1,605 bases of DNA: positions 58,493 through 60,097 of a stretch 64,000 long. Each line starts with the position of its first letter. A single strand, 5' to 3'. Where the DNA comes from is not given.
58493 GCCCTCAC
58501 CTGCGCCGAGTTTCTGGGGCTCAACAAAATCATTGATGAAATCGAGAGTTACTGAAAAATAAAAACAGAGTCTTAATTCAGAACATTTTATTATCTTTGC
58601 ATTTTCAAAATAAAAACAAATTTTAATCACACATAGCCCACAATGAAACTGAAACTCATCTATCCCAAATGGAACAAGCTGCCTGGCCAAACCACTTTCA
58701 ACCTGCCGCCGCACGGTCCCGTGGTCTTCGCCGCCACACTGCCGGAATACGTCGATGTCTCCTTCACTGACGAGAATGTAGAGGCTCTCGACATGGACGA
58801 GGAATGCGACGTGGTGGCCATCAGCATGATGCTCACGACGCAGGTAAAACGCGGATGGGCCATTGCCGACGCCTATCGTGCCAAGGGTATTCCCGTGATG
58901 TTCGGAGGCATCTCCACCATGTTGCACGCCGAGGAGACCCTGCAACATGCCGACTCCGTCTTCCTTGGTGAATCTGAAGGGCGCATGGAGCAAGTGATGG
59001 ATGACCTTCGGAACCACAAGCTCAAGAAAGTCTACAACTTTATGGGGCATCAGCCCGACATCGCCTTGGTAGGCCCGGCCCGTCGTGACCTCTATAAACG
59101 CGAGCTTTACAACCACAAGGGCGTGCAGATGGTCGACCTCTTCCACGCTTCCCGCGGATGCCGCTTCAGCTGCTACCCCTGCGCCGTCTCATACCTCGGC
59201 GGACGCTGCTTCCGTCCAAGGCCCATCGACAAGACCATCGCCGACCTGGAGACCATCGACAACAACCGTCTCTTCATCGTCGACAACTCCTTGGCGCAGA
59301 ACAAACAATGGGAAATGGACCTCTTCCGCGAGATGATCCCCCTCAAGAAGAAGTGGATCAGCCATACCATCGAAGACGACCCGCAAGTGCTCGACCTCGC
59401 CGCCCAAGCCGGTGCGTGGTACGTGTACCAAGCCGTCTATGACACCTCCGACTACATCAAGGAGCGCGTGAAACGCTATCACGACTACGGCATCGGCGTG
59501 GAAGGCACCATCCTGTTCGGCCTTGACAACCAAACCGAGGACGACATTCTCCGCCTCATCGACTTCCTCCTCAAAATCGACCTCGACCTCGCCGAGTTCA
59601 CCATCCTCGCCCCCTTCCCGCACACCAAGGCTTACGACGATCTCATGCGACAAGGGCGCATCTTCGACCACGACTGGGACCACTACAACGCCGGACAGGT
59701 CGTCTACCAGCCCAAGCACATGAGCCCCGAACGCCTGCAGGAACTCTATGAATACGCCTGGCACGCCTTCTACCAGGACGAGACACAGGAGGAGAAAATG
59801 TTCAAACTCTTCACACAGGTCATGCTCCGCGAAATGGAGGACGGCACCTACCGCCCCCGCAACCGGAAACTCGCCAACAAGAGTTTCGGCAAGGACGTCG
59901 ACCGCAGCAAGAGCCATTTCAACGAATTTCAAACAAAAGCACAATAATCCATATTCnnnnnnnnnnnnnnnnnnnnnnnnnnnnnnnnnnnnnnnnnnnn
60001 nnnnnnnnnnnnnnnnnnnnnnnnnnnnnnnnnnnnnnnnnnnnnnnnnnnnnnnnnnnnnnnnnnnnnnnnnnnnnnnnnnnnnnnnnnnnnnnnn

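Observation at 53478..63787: A 10-kb same-strand cluster resembling an uncharacterised lipid tailoring/export pathway without any ketosynthase or ACP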

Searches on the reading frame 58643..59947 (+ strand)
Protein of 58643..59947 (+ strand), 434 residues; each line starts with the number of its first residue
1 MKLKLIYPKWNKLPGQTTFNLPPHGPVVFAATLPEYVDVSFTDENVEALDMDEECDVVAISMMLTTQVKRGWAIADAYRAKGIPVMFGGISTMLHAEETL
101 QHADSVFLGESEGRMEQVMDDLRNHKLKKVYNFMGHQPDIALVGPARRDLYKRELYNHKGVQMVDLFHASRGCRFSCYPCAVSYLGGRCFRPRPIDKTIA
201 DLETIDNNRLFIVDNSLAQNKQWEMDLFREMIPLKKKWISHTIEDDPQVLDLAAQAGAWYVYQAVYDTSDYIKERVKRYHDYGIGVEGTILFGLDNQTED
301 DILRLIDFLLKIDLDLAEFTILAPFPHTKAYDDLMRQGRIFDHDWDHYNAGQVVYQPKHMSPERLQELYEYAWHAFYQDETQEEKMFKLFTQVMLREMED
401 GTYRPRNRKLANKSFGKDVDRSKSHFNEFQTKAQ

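Call 5: search_protein_families(library=pfam, proteins=[window:58643-59947:+], max_evalue=0.01)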
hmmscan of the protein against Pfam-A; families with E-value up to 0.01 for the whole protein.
window:58643-59947:+ (434 aa): 3 families
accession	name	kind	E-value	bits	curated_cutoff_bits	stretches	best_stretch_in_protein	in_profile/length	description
PF02310.24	B12-binding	-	2.5e-08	34.2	32.1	1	35-118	26-120/121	B12 binding domain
PF04055.27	Radical_SAM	-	0.00053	20.6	29.5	0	172-309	6-166/166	Radical SAM superfamily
PF19864.5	Radical_SAM_N2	-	0.0011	18.8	29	1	51-128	57-131/151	Radical SAM proteins, N-terminal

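Call 6: search_protein_families(library=ncbifam, proteins=[window:58643-59947:+], max_evalue=0.01)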
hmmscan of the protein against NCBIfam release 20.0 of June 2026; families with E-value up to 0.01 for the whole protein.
window:58643-59947:+ (434 aa): 12 families
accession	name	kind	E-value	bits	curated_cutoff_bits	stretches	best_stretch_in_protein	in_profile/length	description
TIGR04013.1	B12_SAM_MJ_1487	hypoth_equivalog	2.5e-15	56.2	251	1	40-207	29-194/382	TIGR04013 family B12-binding domain/radical SAM domain-containing protein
TIGR04072.2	rSAM_ladder_B12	equivalog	5e-12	45.2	360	1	74-232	89-252/443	lipid biosynthesis B12-binding/radical SAM protein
TIGR03471.1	HpnJ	equivalog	1.2e-10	41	577.6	1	167-378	200-434/472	hopanoid biosynthesis associated radical SAM protein HpnJ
TIGR02026.1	BchE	equivalog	1.4e-10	40.7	481.35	1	151-376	182-427/497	magnesium-protoporphyrin IX monomethyl ester anaerobic oxidative cyclase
TIGR04367.1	HpnR_B12_rSAM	equivalog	1.2e-08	34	650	1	56-229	62-251/490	hopanoid C-3 methylase HpnR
NF040546.1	rSAM_CUAEP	equivalog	1.9e-06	26.8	500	1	37-202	28-209/468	CUAEP/CCAEP-tail radical SAM (seleno)protein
NF038361.1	rSAM_Sden_1168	equivalog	2.2e-06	26.5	575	1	161-372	280-511/560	Sden_1168 family B12-binding radical SAM P-methyltransferase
TIGR04014.1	B12_SAM_MJ_0865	equivalog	5.4e-06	25.4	360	0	54-205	38-201/434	methyl-coenzyme M reductase glutamine C-methyltransferase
NF040542.1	rSAM_RCCLKC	equivalog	1.7e-05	24.2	450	1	36-134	28-131/423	arsinothricin biosynthesis radical SAM protein ArsL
NF033070.1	rSAM_AprD4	equivalog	0.00037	19.5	500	0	289-367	343-422/456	AprD4 family radical SAM diol-dehydratase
TIGR04479.1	bcpD_PhpK_rSAM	subfamily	0.002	16.5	600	1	155-276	232-360/504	PhpK family radical SAM P-methyltransferase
NF050148.1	rSAM_ApyD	equivalog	0.0075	14.7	750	0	80-207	101-242/645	RiPP biosynthesis radical SAM protein ApyD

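Call 9: find_homologous_proteins(query=window:58643-59947:+)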
Query window:58643-59947:+ (434 aa): 6201 proteins with E <= 0.001 among 8000 candidates; the best 120 are listed.
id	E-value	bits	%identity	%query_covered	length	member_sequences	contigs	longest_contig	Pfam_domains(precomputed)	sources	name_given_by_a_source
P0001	0.0e+0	1020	100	100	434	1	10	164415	PF02310.25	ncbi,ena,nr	ncbi:MAG: cobalamin-dependent protein [Bacteroidales bacterium]|nr:cobalamin-dependent protein [Bact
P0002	0.0e+0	1014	99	100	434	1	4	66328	PF02310.25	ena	-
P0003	0.0e+0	1012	99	100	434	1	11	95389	PF02310.25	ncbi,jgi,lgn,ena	jgi:Fe-S oxidoreductase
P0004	0.0e+0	1010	99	100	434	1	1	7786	PF02310.25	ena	-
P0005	0.0e+0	1010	99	100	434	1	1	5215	PF02310.25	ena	-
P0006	1.4e-298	1008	98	100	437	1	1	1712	PF02310.25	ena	-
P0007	3.0e-289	977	97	99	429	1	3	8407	PF02310.25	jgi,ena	-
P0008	3.3e-288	974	97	99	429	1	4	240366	PF02310.25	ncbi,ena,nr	ncbi:MAG: cobalamin-dependent protein [Bacteroidales bacterium]|nr:cobalamin-dependent protein [Bact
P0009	1.6e-287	971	96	99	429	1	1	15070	PF02310.25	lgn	-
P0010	1.8e-287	971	96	99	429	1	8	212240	PF02310.25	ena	-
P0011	3.0e-287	970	96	99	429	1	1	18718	PF02310.25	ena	-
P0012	4.9e-287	970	96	99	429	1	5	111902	PF02310.25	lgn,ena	-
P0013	1.2e-286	968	96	99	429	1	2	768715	PF02310.25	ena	-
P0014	1.5e-286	968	96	99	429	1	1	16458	PF02310.25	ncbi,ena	-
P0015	1.7e-286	968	96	99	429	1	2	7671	PF02310.25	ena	-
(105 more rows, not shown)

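Call 16: search_protein_representatives(protein=window:58643-59947:+)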
Query: 434 residues. Proteins with E-value up to 0.001 (for the whole library): 9438; up to 1e-10: 3149; up to 1e-30: 673. The best 150 are listed.
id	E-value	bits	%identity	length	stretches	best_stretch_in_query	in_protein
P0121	4.6e-197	671.6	67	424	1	1-421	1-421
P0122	2.9e-135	467.9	52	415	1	1-407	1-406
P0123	3.6e-119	414.9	70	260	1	1-255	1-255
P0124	3.1e-101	355.8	60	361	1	1-258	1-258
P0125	7.2e-86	305.1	69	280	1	1-191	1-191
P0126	9.9e-83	294.8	50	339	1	5-284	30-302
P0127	7.4e-81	288.6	72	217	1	185-357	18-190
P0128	1.3e-78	281.2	56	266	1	197-407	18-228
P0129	1.3e-78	281.2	60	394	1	163-362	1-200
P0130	7.1e-76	272.2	47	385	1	1-286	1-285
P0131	7.8e-66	239.1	55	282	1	97-281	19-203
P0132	4.4e-63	230.0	35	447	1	1-378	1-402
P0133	7.2e-63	229.3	42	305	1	107-392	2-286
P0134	3.1e-62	227.3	37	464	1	1-388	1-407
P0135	4.4e-59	216.9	37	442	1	1-386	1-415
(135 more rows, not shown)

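Call 19: find_related_loci(query=A2, collection=genome_contigs, flank=10000)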
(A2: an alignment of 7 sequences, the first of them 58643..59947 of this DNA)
Query A2 (434 aa) in genome_contigs; peptide patterns used: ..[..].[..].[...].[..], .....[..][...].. (x = any residue, [..] = any of these).
599 stretches matched a pattern (row limit reached: there are more); 574 encode a relative of the query (tblastn E <= 1e-3); the best 80 are kept; 80 distinct loci.
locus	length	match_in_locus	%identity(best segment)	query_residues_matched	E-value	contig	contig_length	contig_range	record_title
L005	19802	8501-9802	99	1-434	0e+0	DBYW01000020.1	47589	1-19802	MAG TPA_asm: Bacteroidales bacterium UBA1176 UBA1176_contig_760, whole genome shotgun sequence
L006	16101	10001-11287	97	1-429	0e+0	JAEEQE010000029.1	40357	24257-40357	MAG: Bacteroidales bacterium isolate Tb.RUG.328 NODE_3049_length_40357_cov_2.309098, whole genome shotgun sequence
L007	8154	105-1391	97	1-429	0e+0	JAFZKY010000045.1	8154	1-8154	MAG: Bacteroidales bacterium isolate RGIG7861 Water_buffalos_Reticulum-4__c667050, whole genome shotgun sequence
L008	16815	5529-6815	97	1-429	0e+0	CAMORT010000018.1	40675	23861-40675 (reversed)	MAG: uncultured Bacteroidales bacterium isolate SRR873608_bin.152_metaWRAP_v1.3_MAG genome assembly, contig: NODE_2212_l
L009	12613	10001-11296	96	1-432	0e+0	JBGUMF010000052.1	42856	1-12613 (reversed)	MAG: Bacteroidales bacterium isolate ruminal_MAG_24 ruminal_MAG_24_contig_0052, whole genome shotgun sequence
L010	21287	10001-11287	96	1-429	0e+0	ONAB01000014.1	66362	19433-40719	uncultured Bacteroidales bacterium isolate RUG125 genome assembly, contig: scaffold_140, whole genome shotgun sequence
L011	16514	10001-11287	95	1-429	0e+0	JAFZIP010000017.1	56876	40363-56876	MAG: Bacteroidales bacterium isolate RGIG7800 Water_buffalos_Reticulum-1__c201864, whole genome shotgun sequence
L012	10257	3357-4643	94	1-429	0e+0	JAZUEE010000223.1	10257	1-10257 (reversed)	MAG: Bacteroidales bacterium isolate T1900045302_TH20190072.MAGScoT_cleanbin_000032 SGB_6147_k141_235757, whole genome s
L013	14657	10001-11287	94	1-429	0e+0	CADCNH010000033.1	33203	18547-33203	MAG: uncultured Bacteroidetes bacterium isolate RUG14804 genome assembly, contig: RUG14804_asm_33, whole genome shotgun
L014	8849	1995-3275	90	1-427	0e+0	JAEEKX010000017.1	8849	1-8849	MAG: Bacteroidales bacterium isolate Tb.RUG.202 k141_4616804_flag=0_multi=28.6214_len=8849, whole genome shotgun sequenc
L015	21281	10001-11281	89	1-427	0e+0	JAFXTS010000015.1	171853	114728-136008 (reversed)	MAG: Bacteroidales bacterium isolate RGIG6737 Sheep_Rumen-2__c1863, whole genome shotgun sequence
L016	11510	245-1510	90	1-422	0e+0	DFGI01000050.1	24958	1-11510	MAG TPA_asm: Bacteroidales bacterium UBA3754 UBA3754_contig_186639, whole genome shotgun sequence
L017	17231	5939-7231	87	1-431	0e+0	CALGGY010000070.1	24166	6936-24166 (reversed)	MAG TPA_asm: uncultured Bacteroidales bacterium isolate ERR1278105_bin.159_CONCOCT_v1.1_MAG genome assembly, contig: ERZ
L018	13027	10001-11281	88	1-427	0e+0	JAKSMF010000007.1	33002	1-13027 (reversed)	MAG: Bacteroidales bacterium isolate Horse_feces118 MAG118_7, whole genome shotgun sequence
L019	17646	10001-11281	87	1-427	0e+0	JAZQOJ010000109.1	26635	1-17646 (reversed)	MAG: Bacteroidales bacterium isolate T1900045243_TH20190013.MAGScoT_cleanbin_000028 SGB_5587_k141_4338229, whole genome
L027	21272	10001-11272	84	1-424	0e+0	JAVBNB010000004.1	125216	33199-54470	MAG: Tannerella sp. isolate EPI_MAG_00067 c_000003276938, whole genome shotgun sequence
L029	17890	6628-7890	85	1-421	0e+0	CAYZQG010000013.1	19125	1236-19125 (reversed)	MAG TPA_asm: uncultured Lentimicrobiaceae bacterium isolate SRP089250_co1_138 genome assembly, contig: NODE_4716_length_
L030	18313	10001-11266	84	1-422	0e+0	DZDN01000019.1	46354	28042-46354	MAG TPA_asm: Candidatus Limimorpha avicola isolate Gambia15-481 c_000000000019, whole genome shotgun sequence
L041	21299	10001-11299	81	1-434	0e+0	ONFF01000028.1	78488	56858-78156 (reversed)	uncultured Bacteroidales bacterium isolate RUG245 genome assembly, contig: scaffold_458, whole genome shotgun sequence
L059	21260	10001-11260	80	2-421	0e+0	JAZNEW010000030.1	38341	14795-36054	MAG: Candidatus Egerieisoma sp. isolate T1900044717_TS20190183.MAGScoT_cleanbin_000013 SGB_1888_k141_1412438, whole geno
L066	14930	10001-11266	79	1-422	0e+0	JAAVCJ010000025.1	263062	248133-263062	MAG: Bacteroides sp. isolate Mgla_MAG_1-bin_20 c_000000023772, whole genome shotgun sequence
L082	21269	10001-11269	78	1-423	0e+0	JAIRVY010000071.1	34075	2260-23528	MAG: Bacteroidales bacterium isolate Fux382_bin47 k119_315068, whole genome shotgun sequence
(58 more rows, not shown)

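Call 29: search_protein_families(library=ncbifam, proteins=[L059:589-1188:+, L030:359-616:+, L030:619-1824:+, L030:1824-2801:+, L030:2795-3151:+, L030:3155-3790:+, L030:3796-4158:+, L030:4148-4900:+, L029:3303-4820:-, L029:11136-12176:+], max_evalue=0.001)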
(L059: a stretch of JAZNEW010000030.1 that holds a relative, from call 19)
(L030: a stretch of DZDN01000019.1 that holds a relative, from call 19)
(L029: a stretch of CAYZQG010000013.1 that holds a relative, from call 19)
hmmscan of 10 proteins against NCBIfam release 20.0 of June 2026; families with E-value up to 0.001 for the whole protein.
L059:589-1188:+ (199 aa): 0 families

L030:359-616:+ (85 aa): 14 families
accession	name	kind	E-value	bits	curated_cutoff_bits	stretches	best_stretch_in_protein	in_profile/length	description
NF006617.0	PRK09184.1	subfamily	4.8e-24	84.2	70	1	5-85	15-96/96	phosphopantetheine-binding protein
TIGR00517.1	acyl_carrier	equivalog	3.1e-09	36.6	70.45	1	7-82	7-76/77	acyl carrier protein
NF058660.1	cispen_ACP_AmcB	equivalog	1.1e-08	35.1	80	1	20-83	17-79/80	cispentacin biosynthesis acyl carrier protein AmcB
NF003757.0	PRK05350.1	equivalog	1.4e-08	34.7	65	1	17-79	17-73/83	acyl carrier protein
NF002151.0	PRK00982.1-5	equivalog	1.6e-08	34.5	92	1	1-82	1-76/78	acyl carrier protein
NF002149.0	PRK00982.1-3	equivalog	4e-08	33.1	106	1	4-83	4-77/78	acyl carrier protein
NF002148.0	PRK00982.1-2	subfamily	4.1e-08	33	71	1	2-82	3-77/79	acyl carrier protein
NF005480.0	PRK07081.1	equivalog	9.3e-07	28.7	72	1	19-81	15-75/83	acyl carrier protein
NF052616.1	ACP_for_OlsHI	equivalog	9.4e-07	29.1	130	1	20-83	19-81/83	ornithine lipid biosynthesis acyl carrier protein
NF002150.0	PRK00982.1-4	subfamily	1.4e-06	28.5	66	1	5-82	7-78/80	acyl carrier protein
NF005798.0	PRK07639.1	equivalog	9.6e-06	25.9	100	1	8-82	10-81/91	petrobactin biosynthesis protein AsbD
NF003464.0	PRK05087.1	equivalog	4.4e-05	23.4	68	1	8-59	3-54/78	D-alanine--poly(phosphoribitol) ligase subunit DltC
NF002147.0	PRK00982.1-1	equivalog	0.00011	22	84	1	9-83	12-81/83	acyl carrier protein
NF009104.0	PRK12449.1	equivalog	0.00024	21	70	1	25-82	24-78/80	acyl carrier protein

L030:619-1824:+ (401 aa): 33 families (the best 25 are shown)
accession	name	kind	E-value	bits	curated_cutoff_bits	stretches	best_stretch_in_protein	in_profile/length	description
NF006618.0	PRK09185.1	subfamily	1.4e-81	274.6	407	1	1-396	2-392/394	beta-ketoacyl-ACP synthase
TIGR03150.1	fabF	equivalog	7.8e-76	255.4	493.75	1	4-394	3-406/407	beta-ketoacyl-ACP synthase II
NF005589.0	PRK07314.1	subfamily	7.6e-74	248.9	387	1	3-397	5-412/413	beta-ketoacyl-ACP synthase II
NF005076.0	PRK06501.1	equivalog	2e-64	218.1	629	1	4-396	13-422/425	beta-ketoacyl-ACP synthase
NF004970.0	PRK06333.1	subfamily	1e-61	209.1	525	1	3-398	5-423/424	beta-ketoacyl-ACP synthase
NF058662.1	cispenta_AmcF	equivalog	1.1e-58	199.1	325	1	4-395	2-368/369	cispentacin biosynthesis acyltransferase subunit AmcF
NF006274.0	PRK08439.1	equivalog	2.7e-58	197.7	621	1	1-396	1-405/406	beta-ketoacyl-ACP synthase II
NF004618.0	PRK05952.1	equivalog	1.2e-55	189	455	1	2-394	2-380/384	beta-ketoacyl-ACP synthase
NF006587.0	PRK09116.1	equivalog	1.6e-52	178.6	470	1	3-397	3-407/408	beta-ketoacyl-ACP synthase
NF005490.0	PRK07103.1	equivalog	7.7e-52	176.7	445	1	2-396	4-412/414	polyketide beta-ketoacyl:acyl carrier protein synthase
NF005916.1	PRK07910.1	equivalog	1.5e-47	162.5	560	1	3-396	13-417/418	KasA/KasB family beta-ketoacyl-ACP synthase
NF006434.0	PRK08722.1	equivalog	5.8e-47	160.5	759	1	4-397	6-414/414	beta-ketoacyl-ACP synthase II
NF005935.0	PRK07967.1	equivalog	4.2e-39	134.5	630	1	1-398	1-405/406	beta-ketoacyl-ACP synthase I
NF045894.1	PKS_plus_SDR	equivalog_domain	7.3e-28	96.7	1740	1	83-361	100-384/1515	type I polyketide synthase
NF040607.1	mycolic_Pks13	equivalog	1.1e-24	86.1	2100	1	134-356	244-478/1680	polyketide synthase Pks13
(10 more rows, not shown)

L030:1824-2801:+ (325 aa): 2 families
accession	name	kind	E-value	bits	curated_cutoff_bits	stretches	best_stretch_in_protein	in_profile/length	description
TIGR03150.1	fabF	equivalog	5e-07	28.8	493.75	1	39-168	55-190/407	beta-ketoacyl-ACP synthase II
NF005589.0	PRK07314.1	subfamily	6.5e-05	21.9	387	1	41-167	60-192/413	beta-ketoacyl-ACP synthase II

L030:2795-3151:+ (118 aa): 6 families
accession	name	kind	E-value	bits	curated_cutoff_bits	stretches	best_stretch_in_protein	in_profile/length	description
NF011625.2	PRK15051.1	equivalog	6e-13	49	92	1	8-115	6-107/111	4-amino-4-deoxy-L-arabinose-phosphoundecaprenol flippase subunit ArnE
NF002816.2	PRK02971.1-2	equivalog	1.4e-12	48.1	99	1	10-115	5-116/120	4-amino-4-deoxy-L-arabinose-phosphoundecaprenol flippase subunit ArnF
TIGR03340.1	phn_DUF6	hypoth_equivalog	3.2e-05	23.8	288.15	1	67-115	85-133/281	phosphonate utilization associated putative membrane protein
NF051482.1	EbrB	exception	0.00036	21.1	160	0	44-116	29-102/105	SMR family multidrug efflux transporter EbrB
TIGR00950.1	2A78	equivalog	0.00047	19.7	230.2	1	49-112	197-263/264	carboxylate/amino acid/amine transporter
TIGR00817.1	tpt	subfamily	0.0009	18.8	317.9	0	69-112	89-132/302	Tpt phosphate/phosphoenolpyruvate translocator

L030:3155-3790:+ (211 aa): 4 families
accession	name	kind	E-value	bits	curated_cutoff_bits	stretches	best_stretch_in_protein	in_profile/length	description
NF053544.1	LolA2_flexi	equivalog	1.2e-29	103.2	125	1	1-210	1-207/208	flexirubin biosynthesis/transport protein LolA2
TIGR00547.2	lolA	equivalog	1.9e-07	30.7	112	1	38-211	24-191/202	outer membrane lipoprotein periplasmic chaperone LolA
NF000661.0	PRK00031.1-3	equivalog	5.2e-05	22.7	255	1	59-211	68-214/225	outer membrane lipoprotein chaperone LolA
NF053572.1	LolA1_Flavo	equivalog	7.5e-05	22.4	100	0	7-211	6-200/214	outer membrane lipoprotein periplasmic chaperone LolA1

L030:3796-4158:+ (120 aa): 2 families
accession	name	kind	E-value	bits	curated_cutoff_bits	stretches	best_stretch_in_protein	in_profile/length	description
NF000582.1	PRK00006.1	equivalog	0.00013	21.9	113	1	21-96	37-117/137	3-hydroxyacyl-ACP dehydratase FabZ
TIGR01750.1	fabZ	equivalog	0.00036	20.4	155.15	0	18-90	37-115/141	3-hydroxyacyl-ACP dehydratase FabZ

L030:4148-4900:+ (250 aa): 10 families
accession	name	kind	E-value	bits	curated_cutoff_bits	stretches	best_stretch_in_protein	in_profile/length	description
TIGR04182.1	glyco_TIGR04182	equivalog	3.5e-23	82.4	325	1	7-215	2-206/293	S-layer glycoprotein N-glycosyltransferase AglJ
NF058614.1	PPMAGASynPpgS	equivalog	2.8e-22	79.2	370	1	8-201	3-199/226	polyprenyl-phospho-N-acetylgalactosaminyl synthase PpgS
NF041391.1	DPhHxTase_Halo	equivalog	1.9e-11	43.4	375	1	13-213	3-197/213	dolichyl-phosphate hexose transferase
TIGR03937.1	PgaC_IcaA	equivalog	2e-10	40.2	422.3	1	4-110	44-153/407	poly-beta-1,6-N-acetyl-D-glucosamine synthase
NF047588.1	GlcsyltransPgfSStrep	equivalog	3.6e-07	29.7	500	1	6-164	2-164/308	glycosyltransferase PgfS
NF007986.1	PRK10714.1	equivalog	5.1e-06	25.7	529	1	6-168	7-173/316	undecaprenyl-phosphate 4-deoxy-4-formamido-L-arabinose transferase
TIGR01556.1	rhamnosyltran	subfamily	2.1e-05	23.8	200.55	1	17-124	7-116/281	rhamnosyltransferase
TIGR03111.1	glyc2_xrt_Gpos1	hypoth_equivalog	0.00049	19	363.95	1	4-124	48-173/439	TIGR03111 family XrtG-associated glycosyltransferase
NF041875.1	EPS_EpsD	equivalog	0.0005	19.6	370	1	8-94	2-91/325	exopolysaccharide biosynthesis glycosyltransferase EpsD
TIGR03469.1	HpnB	hypoth_equivalog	0.00053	19.1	379.25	1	5-114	44-167/386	hopene-associated glycosyltransferase HpnB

L029:3303-4820:- (505 aa): 8 families
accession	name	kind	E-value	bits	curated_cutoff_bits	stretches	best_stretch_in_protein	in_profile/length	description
NF053541.1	FlxA_rubin_TAL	equivalog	2.1e-255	847.9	700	1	5-499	2-497/498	flexirubin biosynthesis tyrosine ammonia-lyase FlxA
NF006871.0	PRK09367.1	subfamily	4.5e-126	421.5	524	1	2-503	9-497/505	histidine ammonia-lyase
TIGR01225.1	hutH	equivalog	2e-124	415.9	539.15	1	3-502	7-493/506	histidine ammonia-lyase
TIGR03832.1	Tyr_2_3_mutase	equivalog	4.1e-111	372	501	1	3-492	5-501/507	tyrosine 2,3-aminomutase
TIGR04475.1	Phe_D_beta_mut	equivalog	2.6e-108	362.9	800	1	3-486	9-497/510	phenylalanine aminomutase (D-beta-phenylalanine forming)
TIGR01226.1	phe_am_lyase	equivalog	3e-81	273.7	519.15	1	27-478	64-522/680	phenylalanine ammonia-lyase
NF041222.1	BagA_FevW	exception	6.3e-74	249.5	1000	1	36-491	42-507/529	bagremycin/ferroverdin biosynthesis tyrosine ammonia-lyase BagA/FevW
TIGR04473.1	taxol_Phe_23mut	exception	2.4e-55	188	1250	1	44-466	78-506/687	phenylalanine aminomutase (L-beta-phenylalanine forming)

L029:11136-12176:+ (346 aa): 1 family
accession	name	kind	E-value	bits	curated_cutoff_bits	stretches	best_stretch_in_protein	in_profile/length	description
NF053550.1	DarH_acyl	equivalog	3.7e-84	282.7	300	1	14-340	1-325/325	BtrH-related acyltransferase DarH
